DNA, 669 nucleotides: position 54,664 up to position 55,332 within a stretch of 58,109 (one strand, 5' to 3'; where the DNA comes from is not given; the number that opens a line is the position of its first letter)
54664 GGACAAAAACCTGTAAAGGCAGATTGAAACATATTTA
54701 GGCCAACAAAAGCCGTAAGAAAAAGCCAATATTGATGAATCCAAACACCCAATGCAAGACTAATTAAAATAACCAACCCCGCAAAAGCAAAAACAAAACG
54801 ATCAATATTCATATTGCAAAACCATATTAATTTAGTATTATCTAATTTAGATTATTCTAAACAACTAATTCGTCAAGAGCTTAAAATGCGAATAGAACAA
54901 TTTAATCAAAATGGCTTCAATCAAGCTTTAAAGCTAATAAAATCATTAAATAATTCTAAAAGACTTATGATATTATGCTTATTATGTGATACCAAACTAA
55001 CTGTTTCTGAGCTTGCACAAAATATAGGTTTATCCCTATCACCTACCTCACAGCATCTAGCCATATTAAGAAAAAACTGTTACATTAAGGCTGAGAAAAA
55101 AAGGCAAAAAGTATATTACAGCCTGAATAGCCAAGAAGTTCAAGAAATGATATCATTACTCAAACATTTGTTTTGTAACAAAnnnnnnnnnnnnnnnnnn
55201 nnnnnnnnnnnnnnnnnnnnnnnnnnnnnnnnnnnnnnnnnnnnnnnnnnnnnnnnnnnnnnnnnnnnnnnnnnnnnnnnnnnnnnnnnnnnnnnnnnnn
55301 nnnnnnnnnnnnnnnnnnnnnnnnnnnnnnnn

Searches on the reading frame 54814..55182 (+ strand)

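Call 19: search_protein_families(library=pfam, proteins=[window:54814-55182:+], max_evalue=0.001)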
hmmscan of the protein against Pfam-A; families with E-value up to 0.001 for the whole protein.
window:54814-55182:+ (123 aa): 2 families
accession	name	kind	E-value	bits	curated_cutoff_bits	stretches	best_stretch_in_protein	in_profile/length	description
PF01022.26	HTH_5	-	5.3e-11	42.7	22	1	48-87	2-41/47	Bacterial regulatory protein, arsR family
PF13412.12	HTH_24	-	1.8e-05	24.7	21.9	1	48-88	4-44/48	Winged helix-turn-helix DNA-binding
